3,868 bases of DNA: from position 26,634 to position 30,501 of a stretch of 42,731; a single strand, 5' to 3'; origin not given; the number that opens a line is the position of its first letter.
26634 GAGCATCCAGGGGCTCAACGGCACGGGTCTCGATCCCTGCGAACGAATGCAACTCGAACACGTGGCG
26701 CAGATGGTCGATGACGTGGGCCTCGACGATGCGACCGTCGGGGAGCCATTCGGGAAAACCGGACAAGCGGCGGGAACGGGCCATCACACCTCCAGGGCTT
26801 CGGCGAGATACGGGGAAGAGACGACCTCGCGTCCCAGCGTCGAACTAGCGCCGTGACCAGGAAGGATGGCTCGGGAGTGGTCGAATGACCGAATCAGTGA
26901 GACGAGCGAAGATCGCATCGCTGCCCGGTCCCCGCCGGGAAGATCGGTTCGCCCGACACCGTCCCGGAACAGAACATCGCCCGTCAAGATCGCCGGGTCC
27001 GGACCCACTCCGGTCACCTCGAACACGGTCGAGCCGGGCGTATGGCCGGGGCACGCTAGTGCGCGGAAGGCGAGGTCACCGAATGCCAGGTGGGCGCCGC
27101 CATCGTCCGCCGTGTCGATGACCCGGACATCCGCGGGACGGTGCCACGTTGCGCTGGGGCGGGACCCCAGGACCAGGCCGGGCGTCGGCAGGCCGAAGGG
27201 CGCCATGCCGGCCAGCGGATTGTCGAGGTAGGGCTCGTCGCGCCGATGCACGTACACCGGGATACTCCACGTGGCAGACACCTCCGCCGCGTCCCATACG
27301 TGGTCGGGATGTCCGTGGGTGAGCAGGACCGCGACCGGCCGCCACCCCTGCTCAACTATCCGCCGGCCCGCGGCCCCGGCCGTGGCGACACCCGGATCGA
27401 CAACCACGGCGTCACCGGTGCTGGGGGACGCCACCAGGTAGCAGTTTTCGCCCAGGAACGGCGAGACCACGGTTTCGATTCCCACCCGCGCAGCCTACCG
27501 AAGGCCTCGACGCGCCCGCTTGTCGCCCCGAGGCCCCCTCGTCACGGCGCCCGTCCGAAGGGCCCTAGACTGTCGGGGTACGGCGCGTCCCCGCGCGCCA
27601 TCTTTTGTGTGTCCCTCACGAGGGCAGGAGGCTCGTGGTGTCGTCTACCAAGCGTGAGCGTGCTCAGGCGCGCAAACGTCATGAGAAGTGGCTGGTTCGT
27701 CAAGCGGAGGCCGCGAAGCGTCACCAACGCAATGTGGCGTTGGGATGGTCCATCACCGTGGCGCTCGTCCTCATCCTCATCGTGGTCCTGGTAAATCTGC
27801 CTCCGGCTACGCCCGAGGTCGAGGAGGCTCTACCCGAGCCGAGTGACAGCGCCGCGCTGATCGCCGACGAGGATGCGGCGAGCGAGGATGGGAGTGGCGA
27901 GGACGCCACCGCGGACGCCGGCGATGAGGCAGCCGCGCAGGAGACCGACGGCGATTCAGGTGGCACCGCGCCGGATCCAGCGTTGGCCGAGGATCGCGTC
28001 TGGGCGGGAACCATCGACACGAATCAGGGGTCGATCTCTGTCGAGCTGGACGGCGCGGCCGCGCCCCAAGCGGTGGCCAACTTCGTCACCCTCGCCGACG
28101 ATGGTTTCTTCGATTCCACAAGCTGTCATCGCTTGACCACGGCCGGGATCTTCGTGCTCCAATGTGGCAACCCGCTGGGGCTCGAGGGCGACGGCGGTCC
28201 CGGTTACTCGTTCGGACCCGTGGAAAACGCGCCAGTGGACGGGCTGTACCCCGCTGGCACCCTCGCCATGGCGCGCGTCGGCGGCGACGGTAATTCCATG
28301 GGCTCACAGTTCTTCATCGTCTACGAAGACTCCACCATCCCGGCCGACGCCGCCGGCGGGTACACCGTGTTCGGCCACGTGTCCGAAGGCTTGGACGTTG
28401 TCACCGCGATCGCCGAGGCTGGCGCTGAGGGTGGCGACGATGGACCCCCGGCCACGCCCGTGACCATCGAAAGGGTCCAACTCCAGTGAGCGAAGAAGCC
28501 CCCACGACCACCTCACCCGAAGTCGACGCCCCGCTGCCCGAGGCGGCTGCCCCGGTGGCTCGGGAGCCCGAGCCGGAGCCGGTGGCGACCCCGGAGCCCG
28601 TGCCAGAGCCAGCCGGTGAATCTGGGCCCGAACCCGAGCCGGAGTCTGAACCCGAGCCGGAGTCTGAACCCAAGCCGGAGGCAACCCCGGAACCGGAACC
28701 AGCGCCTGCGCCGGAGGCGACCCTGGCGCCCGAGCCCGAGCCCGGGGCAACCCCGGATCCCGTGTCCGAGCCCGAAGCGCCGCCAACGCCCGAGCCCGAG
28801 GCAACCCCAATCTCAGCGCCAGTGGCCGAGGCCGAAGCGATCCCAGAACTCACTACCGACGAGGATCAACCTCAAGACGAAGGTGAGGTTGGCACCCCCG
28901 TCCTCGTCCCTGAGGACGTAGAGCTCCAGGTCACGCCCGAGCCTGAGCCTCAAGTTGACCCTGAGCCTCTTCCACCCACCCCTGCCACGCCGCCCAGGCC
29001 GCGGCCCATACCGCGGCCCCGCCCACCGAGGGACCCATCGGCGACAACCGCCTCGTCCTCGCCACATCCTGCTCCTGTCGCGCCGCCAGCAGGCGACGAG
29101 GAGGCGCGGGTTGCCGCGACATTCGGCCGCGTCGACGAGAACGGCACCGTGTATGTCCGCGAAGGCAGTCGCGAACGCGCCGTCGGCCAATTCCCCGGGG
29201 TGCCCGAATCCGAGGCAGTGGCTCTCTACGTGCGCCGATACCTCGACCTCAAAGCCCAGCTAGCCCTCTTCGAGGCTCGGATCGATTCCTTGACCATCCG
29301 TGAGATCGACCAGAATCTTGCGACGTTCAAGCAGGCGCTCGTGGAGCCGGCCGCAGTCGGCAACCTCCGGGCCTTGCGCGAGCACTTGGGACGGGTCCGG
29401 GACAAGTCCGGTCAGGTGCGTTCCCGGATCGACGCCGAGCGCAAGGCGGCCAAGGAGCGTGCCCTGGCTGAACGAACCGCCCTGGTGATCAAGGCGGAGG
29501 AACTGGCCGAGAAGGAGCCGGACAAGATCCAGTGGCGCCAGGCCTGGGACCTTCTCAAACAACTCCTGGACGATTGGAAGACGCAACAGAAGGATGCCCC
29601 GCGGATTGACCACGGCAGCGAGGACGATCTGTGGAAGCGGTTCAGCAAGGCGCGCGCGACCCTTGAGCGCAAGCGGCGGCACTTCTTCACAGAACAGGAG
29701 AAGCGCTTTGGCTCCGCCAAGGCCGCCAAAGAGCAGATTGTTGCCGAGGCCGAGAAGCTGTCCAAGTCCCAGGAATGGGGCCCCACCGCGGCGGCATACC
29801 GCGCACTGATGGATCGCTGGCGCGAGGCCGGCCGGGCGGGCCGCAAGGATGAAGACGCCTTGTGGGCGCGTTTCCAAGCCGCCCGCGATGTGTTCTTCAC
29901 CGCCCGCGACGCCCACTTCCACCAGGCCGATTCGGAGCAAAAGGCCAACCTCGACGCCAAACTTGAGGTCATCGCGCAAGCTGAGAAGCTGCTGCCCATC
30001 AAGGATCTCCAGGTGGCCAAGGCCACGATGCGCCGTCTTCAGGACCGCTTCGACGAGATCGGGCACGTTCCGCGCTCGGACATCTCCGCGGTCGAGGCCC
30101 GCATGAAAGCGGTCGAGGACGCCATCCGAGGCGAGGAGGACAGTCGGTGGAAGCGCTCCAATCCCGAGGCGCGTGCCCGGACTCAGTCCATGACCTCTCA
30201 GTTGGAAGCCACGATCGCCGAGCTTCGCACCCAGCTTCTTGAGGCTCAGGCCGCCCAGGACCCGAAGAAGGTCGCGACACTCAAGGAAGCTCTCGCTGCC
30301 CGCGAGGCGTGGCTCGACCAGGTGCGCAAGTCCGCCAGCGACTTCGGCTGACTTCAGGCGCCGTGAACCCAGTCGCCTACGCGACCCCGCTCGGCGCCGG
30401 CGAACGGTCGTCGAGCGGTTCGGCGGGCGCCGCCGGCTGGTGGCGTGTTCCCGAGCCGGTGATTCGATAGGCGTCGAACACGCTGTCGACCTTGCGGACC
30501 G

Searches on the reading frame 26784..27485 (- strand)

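Call 25: search_protein_families(library=pfam, proteins=[window:26784-27485:-], max_evalue=0.001)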
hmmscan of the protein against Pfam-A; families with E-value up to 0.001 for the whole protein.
window:26784-27485:- (233 aa): 3 families
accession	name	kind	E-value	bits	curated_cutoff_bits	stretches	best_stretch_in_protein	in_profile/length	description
PF00753.33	Lactamase_B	-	1.8e-28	100.3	22.7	1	11-205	4-191/196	Metallo-beta-lactamase superfamily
PF12706.13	Lactamase_B_2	-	1.5e-05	25.2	27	1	27-88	3-71/200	Beta-lactamase superfamily domain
PF13483.12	Lactamase_B_3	-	0.00041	20.8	24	1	10-66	4-53/160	Beta-lactamase superfamily domain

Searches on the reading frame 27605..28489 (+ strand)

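Call 25: search_protein_families(library=pfam, proteins=[window:27605-28489:+], max_evalue=0.001)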
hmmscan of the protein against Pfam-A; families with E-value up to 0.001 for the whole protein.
window:27605-28489:+ (294 aa): 1 family
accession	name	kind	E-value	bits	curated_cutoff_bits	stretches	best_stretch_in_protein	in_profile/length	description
PF00160.26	Pro_isomerase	-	3.8e-29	102.4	21.7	1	137-292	4-158/159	Cyclophilin type peptidyl-prolyl cis-trans isomerase/CLD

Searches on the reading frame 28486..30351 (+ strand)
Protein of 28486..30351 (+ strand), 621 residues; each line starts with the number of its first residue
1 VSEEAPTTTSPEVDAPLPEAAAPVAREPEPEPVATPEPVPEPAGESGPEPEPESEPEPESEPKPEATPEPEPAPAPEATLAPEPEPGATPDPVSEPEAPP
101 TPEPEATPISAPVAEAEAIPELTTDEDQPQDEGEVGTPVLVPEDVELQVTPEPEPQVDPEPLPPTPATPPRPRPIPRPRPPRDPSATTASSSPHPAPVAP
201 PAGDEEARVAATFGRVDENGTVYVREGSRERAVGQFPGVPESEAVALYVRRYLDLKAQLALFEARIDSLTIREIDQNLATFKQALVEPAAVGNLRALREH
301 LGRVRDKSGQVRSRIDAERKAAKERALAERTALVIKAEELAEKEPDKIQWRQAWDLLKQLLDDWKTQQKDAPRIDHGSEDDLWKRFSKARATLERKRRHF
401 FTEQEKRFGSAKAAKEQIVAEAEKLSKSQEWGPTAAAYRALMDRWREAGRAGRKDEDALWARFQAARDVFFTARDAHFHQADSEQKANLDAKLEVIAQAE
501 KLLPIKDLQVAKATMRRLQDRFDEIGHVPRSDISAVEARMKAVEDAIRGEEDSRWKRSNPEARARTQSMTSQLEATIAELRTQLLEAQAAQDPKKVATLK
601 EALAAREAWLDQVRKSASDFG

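Call 25: search_protein_families(library=pfam, proteins=[window:28486-30351:+], max_evalue=0.001)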
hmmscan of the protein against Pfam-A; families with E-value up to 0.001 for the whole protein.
window:28486-30351:+ (621 aa): 1 family
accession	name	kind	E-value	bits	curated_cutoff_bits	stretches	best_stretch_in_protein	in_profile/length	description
PF03993.17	DUF349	-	1e-44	151.1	23.9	3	458-530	1-74/75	Domain of Unknown Function (DUF349)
